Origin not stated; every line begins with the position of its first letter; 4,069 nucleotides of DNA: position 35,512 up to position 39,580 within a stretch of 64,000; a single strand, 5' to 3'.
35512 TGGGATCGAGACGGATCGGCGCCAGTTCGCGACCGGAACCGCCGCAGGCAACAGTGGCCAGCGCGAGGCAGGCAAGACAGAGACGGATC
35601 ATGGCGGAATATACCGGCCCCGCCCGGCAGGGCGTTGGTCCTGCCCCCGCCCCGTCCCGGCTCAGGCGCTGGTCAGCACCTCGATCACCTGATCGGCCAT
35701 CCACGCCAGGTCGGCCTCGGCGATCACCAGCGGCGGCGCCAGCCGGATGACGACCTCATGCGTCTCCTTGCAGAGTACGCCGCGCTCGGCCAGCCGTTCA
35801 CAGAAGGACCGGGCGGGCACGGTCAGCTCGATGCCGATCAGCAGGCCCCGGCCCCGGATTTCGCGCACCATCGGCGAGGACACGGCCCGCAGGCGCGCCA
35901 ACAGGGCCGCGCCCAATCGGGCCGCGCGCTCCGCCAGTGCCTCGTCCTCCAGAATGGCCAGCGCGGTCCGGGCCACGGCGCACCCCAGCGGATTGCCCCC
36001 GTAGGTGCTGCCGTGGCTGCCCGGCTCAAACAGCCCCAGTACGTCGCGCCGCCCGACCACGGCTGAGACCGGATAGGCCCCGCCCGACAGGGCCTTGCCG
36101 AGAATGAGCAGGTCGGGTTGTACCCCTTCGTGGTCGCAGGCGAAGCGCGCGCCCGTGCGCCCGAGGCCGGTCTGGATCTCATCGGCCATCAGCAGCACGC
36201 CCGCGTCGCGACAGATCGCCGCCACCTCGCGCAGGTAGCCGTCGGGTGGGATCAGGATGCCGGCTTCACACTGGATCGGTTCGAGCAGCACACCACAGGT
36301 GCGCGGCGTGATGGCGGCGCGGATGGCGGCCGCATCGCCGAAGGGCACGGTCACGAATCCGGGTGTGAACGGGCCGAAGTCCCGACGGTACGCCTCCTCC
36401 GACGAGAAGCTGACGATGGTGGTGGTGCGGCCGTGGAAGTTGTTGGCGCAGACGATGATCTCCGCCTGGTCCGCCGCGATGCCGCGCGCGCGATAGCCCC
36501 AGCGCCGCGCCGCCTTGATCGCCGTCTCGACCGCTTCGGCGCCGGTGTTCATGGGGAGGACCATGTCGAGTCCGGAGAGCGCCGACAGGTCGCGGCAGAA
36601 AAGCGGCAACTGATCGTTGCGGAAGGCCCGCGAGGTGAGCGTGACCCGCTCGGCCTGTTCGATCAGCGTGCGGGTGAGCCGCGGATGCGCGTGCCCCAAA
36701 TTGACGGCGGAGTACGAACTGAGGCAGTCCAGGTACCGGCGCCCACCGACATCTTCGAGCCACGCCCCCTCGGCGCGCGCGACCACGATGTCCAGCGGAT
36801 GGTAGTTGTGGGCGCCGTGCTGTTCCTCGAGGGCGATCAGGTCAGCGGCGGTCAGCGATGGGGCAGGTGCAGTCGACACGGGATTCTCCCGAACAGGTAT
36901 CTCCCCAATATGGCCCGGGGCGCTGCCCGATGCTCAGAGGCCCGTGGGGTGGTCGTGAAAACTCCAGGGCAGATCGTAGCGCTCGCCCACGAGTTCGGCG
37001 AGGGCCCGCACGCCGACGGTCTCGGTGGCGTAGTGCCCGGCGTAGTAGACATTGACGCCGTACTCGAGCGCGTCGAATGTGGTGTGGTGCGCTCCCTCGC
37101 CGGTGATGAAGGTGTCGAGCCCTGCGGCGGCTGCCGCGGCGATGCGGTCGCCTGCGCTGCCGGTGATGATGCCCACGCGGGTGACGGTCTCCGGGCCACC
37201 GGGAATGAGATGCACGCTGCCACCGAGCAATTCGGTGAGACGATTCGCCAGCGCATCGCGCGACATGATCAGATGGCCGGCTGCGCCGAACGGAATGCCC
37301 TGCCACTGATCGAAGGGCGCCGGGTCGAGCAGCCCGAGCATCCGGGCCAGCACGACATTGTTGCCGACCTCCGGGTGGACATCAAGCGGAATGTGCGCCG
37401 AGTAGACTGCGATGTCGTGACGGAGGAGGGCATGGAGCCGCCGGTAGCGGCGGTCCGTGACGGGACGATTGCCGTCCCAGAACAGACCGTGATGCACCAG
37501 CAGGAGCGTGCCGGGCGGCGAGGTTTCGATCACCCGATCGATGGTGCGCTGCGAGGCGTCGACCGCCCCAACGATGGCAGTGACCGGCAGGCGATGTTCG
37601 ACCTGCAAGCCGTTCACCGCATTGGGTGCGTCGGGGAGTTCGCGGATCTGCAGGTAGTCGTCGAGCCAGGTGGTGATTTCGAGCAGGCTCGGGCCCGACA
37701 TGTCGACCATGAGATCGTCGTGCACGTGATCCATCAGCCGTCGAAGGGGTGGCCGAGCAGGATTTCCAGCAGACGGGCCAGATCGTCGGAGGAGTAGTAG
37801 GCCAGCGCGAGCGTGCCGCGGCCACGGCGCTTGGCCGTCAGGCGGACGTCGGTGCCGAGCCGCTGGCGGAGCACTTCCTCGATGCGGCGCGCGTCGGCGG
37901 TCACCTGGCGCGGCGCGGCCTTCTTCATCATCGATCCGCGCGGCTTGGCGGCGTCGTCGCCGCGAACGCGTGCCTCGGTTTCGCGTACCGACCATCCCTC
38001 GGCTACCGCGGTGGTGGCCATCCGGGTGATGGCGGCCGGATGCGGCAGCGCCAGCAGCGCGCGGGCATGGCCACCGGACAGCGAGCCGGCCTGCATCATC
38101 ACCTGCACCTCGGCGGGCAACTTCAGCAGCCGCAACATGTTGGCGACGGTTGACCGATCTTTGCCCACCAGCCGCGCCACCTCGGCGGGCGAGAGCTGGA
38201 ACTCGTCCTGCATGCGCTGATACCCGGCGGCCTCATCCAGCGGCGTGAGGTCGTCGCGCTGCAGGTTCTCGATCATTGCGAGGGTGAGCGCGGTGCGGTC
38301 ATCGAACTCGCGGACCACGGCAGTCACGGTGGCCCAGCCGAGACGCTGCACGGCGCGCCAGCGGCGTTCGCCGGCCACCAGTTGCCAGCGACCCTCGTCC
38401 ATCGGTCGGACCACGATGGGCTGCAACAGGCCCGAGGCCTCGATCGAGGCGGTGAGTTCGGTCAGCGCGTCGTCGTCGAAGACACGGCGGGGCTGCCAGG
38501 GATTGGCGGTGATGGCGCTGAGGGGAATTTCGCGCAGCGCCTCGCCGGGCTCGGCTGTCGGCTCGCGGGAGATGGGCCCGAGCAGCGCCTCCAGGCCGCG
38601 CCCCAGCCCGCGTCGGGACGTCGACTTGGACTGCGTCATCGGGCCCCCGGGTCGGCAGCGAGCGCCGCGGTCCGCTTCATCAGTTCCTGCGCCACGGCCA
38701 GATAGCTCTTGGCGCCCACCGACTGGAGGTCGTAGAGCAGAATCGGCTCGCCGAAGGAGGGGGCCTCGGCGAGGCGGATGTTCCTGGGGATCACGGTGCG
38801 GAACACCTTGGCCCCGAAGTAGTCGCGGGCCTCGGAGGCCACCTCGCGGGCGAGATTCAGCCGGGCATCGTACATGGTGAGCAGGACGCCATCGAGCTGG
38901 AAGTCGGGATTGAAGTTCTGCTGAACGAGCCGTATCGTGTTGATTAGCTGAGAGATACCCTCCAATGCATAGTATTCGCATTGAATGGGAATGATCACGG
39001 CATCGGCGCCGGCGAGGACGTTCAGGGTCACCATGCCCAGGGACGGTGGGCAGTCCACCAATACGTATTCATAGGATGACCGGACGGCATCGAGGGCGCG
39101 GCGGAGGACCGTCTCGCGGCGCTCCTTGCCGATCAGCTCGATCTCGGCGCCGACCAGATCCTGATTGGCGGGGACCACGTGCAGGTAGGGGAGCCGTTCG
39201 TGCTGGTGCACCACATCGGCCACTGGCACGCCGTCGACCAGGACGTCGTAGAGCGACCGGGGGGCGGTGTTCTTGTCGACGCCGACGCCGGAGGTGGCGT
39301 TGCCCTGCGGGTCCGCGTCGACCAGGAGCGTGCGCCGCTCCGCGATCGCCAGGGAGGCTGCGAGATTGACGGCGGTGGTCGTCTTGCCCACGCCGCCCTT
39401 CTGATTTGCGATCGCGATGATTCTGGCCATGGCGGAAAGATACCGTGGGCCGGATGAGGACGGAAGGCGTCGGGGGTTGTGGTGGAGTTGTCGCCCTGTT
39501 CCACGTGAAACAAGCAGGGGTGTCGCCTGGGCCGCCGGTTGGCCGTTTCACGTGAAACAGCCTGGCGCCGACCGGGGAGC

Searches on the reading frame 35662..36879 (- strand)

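Call 30: search_protein_families(library=pfam, proteins=[window:35662-36879:-], max_evalue=0.001)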
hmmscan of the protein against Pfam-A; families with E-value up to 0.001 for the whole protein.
window:35662-36879:- (405 aa): 1 family
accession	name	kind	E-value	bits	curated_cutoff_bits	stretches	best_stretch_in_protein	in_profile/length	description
PF00202.27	Aminotran_3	-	1.6e-121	406.2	30.5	1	23-401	3-402/403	Aminotransferase class-III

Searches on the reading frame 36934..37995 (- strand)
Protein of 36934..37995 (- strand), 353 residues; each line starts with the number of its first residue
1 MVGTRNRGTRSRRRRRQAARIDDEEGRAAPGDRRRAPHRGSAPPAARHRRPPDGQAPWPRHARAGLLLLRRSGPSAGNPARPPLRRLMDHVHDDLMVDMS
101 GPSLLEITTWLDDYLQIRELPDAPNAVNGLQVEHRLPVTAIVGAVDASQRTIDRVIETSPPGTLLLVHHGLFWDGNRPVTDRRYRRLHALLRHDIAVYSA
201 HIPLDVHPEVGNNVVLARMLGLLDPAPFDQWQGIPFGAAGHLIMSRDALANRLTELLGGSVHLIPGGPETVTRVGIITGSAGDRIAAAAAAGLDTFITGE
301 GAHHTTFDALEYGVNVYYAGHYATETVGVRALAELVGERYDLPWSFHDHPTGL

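Call 30: search_protein_families(library=pfam, proteins=[window:36934-37995:-], max_evalue=0.001)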
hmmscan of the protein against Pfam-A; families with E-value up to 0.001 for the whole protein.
window:36934-37995:- (353 aa): 1 family
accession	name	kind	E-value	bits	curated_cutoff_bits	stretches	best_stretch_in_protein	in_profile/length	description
PF01784.24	DUF34_NIF3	-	2.7e-53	181.6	23.4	1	106-341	5-244/256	Duf34/NIF3 (NGG1p interacting factor 3)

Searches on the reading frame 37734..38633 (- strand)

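Call 78: search_protein_families(library=pfam, proteins=[window:37734-38633:-], max_evalue=0.00001)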
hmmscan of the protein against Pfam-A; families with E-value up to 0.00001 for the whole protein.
window:37734-38633:- (299 aa): 3 families
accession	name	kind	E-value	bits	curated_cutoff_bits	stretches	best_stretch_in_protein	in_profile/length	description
PF02195.25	ParB_N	-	3.2e-35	120.5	26.3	1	32-125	2-95/95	ParB N-terminal domain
PF17762.8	HTH_ParB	-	4.9e-33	113.8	22.6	1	128-224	2-98/102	ParB HTH domain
PF23552.2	ParB_C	-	2.7e-09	36.8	23.8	1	246-292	3-49/50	ParB dimerisation domain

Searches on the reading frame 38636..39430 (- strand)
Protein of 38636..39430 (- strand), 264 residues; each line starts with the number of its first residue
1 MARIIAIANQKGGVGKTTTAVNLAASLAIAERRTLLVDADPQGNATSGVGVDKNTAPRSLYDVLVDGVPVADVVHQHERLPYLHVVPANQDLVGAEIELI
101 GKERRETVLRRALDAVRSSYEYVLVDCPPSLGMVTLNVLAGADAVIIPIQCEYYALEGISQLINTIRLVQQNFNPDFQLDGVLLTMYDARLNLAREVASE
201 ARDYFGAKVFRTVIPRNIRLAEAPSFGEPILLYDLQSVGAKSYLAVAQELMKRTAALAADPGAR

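Call 78: search_protein_families(library=pfam, proteins=[window:38636-39430:-], max_evalue=0.00001)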
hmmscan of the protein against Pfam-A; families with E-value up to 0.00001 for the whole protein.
window:38636-39430:- (264 aa): 6 families
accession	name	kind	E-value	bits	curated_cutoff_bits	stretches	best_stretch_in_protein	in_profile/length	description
PF13614.12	AAA_31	-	5.1e-66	222.4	27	1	3-178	2-176/177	AAA domain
PF01656.29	CbiA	-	2.8e-29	102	25.4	1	5-230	1-125/125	CobQ/CobB/MinD/ParA nucleotide binding domain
PF06564.18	CBP_BcsQ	-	4.8e-11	43.1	21.3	1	4-248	3-231/234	Cellulose biosynthesis protein BcsQ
PF10609.15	ParA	-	6.2e-11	42.6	27.1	1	2-45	3-46/246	NUBPL iron-transfer P-loop NTPase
PF09140.17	MipZ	-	1.1e-08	35.2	20.7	0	4-41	2-39/262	ATPase MipZ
PF00142.24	Fer4_NifH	-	2.2e-06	27.8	25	0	5-47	3-44/271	4Fe-4S iron sulfur cluster binding proteins, NifH/frxC family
